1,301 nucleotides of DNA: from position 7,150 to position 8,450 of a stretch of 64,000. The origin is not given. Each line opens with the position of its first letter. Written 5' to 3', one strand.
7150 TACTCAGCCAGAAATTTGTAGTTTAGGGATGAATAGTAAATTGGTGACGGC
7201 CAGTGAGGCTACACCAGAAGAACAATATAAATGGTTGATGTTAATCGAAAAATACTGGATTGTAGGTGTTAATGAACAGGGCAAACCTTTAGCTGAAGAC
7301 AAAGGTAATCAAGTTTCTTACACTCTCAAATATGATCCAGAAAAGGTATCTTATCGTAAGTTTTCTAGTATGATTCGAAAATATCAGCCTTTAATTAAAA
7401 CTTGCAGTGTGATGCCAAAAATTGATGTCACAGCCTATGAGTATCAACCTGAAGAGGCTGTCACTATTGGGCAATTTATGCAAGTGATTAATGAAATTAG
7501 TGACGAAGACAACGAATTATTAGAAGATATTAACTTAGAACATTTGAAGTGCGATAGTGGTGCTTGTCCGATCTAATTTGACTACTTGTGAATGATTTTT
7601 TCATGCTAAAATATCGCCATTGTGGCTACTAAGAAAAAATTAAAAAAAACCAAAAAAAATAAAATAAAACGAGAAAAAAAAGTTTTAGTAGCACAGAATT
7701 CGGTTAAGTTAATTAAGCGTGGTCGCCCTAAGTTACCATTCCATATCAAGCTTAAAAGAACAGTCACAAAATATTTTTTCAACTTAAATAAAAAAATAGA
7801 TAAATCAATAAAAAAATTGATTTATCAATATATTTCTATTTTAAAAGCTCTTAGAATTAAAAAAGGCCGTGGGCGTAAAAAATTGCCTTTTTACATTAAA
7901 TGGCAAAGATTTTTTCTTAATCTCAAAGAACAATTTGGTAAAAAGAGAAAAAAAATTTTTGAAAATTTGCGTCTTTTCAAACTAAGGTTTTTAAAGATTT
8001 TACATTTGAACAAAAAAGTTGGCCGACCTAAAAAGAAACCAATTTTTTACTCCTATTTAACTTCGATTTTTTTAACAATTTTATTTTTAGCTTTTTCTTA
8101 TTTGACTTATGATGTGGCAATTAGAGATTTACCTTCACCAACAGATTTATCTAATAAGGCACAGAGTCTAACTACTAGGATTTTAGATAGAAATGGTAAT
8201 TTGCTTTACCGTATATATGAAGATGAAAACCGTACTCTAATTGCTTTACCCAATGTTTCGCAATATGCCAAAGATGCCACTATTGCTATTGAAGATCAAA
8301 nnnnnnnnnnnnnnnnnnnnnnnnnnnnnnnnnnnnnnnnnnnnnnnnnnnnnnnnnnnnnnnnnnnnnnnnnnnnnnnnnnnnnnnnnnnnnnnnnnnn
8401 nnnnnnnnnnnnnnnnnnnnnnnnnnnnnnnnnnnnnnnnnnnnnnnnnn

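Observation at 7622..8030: Class A PBP with a long lysine-rich cytoplasmic tail carrying AT-hook-like repeats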

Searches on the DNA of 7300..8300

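Call 56: search_rna_families(source=window, start=7300, end=8300, threshold=evalue, max_evalue=1)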
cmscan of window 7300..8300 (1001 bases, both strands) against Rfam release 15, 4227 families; matches with E-value up to 1: 0.
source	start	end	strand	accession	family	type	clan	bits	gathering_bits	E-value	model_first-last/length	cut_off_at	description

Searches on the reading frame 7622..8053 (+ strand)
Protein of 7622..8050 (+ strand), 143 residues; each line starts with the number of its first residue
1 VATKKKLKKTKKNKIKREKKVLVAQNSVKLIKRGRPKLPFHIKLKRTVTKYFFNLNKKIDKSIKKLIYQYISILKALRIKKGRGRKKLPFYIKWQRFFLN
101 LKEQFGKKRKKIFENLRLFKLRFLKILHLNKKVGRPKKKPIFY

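Call 3: search_protein_families(library=pfam, proteins=[window:7622-8050:+], max_evalue=10)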
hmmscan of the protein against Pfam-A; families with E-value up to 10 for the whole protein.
window:7622-8050:+ (143 aa): 1 family
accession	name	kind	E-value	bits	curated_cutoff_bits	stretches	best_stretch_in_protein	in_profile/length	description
PF24984.1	HEAT_EF3_GNC1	-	0.068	14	27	1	5-51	25-71/91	Elongation factor 3/GNC1 HEAT repeat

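Call 6: find_homologous_proteins(query=window:7622-8050:+, max_evalue=0.001)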
Query window:7622-8050:+ (143 aa): 1 proteins with E <= 0.001 among 133 candidates.
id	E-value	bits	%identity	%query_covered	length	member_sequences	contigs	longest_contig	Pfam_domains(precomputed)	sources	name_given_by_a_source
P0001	2.8e-57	211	80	83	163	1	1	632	-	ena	-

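Call 28: search_protein_representatives(alignment_id=A1)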
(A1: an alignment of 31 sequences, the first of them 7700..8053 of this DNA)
Query: 31 sequences, 118 profile positions. Proteins with E-value up to 0.001 (for the whole library): 22; up to 1e-10: 4; up to 1e-30: 1. The best 22 are listed.
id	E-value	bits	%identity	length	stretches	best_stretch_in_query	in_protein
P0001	2.3e-33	131.2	-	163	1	2-115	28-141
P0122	4.4e-18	81.9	-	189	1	2-117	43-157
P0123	1.9e-11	60.5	-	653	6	54-113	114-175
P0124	2.2e-11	60.3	-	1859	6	2-113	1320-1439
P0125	1.2e-10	57.9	-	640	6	4-113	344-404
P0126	1.4e-10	57.7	-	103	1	5-61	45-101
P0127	3.1e-09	53.4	-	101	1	3-61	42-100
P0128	6.0e-09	52.4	-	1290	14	52-112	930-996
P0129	7.8e-08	48.9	-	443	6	3-19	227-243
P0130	3.6e-07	46.7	-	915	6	82-115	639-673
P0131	3.1e-06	43.7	-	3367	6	2-63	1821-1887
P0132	1.1e-05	41.9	-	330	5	55-116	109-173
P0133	1.2e-05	41.8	-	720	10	100-116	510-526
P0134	1.5e-05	41.5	-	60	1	2-40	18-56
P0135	2.2e-05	40.9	-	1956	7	3-30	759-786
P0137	1.4e-04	38.4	-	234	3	3-49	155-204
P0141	5.2e-04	36.5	-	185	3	52-112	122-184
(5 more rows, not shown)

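Call 30: search_protein_families(library=pfam, proteins=[P0141, P0132, P0137], max_evalue=10)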
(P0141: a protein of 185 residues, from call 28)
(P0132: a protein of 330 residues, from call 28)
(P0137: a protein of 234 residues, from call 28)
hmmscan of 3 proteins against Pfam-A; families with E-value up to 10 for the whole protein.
P0141 (185 aa): 2 families
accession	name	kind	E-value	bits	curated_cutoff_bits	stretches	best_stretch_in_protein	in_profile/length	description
PF02178.24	AT_hook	-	0.0014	18.7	17.4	4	104-114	2-12/13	AT hook motif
PF14621.11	RFX5_DNA_bdg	-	8.4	6.5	27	1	113-159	57-104/219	RFX5 DNA-binding domain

P0132 (330 aa): 4 families
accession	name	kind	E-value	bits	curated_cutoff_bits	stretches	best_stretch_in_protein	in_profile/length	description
PF12244.13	DUF3606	-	0.0027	17.9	24.3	2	109-129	26-46/54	Protein of unknown function (DUF3606)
PF01968.24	Hydantoinase_A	-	0.067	12.9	22.9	0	170-197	161-188/291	Hydantoinase/oxoprolinase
PF22513.2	FitA-like_RHH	-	0.15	12.5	27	0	120-134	18-32/39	Antitoxin FitA-like, ribbon-helix-helix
PF02178.24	AT_hook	-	0.39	11.2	17.4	4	33-41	1-9/13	AT hook motif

P0137 (234 aa): 8 families
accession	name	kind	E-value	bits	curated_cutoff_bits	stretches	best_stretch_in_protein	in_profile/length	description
PF02178.24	AT_hook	-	1e-07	31.4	17.4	3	156-165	1-10/13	AT hook motif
PF12329.13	TMF_DNA_bd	-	0.022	15.2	35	1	170-204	3-37/74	TATA element modulatory factor 1 DNA binding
PF04102.17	SlyX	-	0.088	13.9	30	1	174-210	26-61/67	SlyX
PF04889.17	Cwf_Cwc_15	-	0.45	10.7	30.4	1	132-233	45-142/244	Cwf15/Cwc15 cell cycle control protein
PF20149.4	DUF6532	-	0.7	10.2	24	1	135-211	20-84/194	Domain of unknown function (DUF6532)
PF09998.14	DUF2239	-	0.76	10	25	1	141-165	61-83/182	Uncharacterized protein conserved in bacteria (DUF2239)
PF16548.10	FlgT_N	-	3.5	8.7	28.8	0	127-150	7-30/87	Flagellar assembly protein T, N-terminal domain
PF15390.12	WDCP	-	4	6.1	25.3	1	138-214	532-609/694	WD repeat and coiled-coil-containing protein family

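Call 31: search_protein_families(library=pfam, alignment_id=A1, max_evalue=1)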
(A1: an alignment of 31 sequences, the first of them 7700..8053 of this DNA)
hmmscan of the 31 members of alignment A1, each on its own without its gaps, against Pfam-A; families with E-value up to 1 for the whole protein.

A. member 1, window:7700-8053:+ (118 aa): 0 families

B. families by the number of members that match (of 31 scanned): 24 families
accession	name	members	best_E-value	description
PF02178.24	AT_hook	14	2.2e-06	AT hook motif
PF04003.17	Utp12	2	0.011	Dip2/Utp12 Family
PF11727.13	ISG65-75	2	0.043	Invariant surface glycoprotein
PF08358.15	Flexi_CP_N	2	0.073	Carlavirus coat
PF14621.11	RFX5_DNA_bdg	2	0.27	RFX5 DNA-binding domain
PF15597.11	Imm59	1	0.0028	Immunity protein 59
PF03938.19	OmpH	1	0.0041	Outer membrane protein (OmpH-like)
PF05055.17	DUF677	1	0.0098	Protein of unknown function (DUF677)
PF10421.14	OAS1_C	1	0.01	2'-5'-oligoadenylate synthetase 1, domain 2, C-terminus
PF11279.13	DUF3080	1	0.018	Protein of unknown function (DUF3080)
PF07072.16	ZapD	1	0.056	Cell division protein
PF00303.24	Thymidylat_synt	1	0.068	Thymidylate synthase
PF07807.16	RED_C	1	0.071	RED-like protein C-terminal region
PF12835.12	Integrase_1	1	0.1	Integrase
PF21715.3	CggR_N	1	0.13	CggR N-terminal DNA binding domain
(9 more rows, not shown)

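Call 52: predict_structure(alignment_id=A1)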
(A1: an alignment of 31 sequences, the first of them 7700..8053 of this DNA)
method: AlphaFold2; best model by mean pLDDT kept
length: 118 residues; sequences in the alignment: 31
mean_pLDDT: 89.8   pTM: 0.45
mean pLDDT of the five models: 89.8, 88.5, 87.3, 87.0, 86.9
residues with pLDDT >= 90: 79; 70-90: 31; 50-70: 7; < 50: 1
segments of 3 or more residues with pLDDT < 50: none
pLDDT, mean of each block of 10 residues (from residue 1): 71 96 98 98 94 84 95 98 98 94 78 69
secondary structure, 60 per line:
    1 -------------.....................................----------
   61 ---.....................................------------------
elements in order: H14-50 H64-100

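Call 54: fold_search(model_id=the predicted structure, library=pdb)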
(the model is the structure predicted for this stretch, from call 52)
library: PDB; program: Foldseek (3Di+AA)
matches with E <= 10: 0; with E <= 0.001: 0
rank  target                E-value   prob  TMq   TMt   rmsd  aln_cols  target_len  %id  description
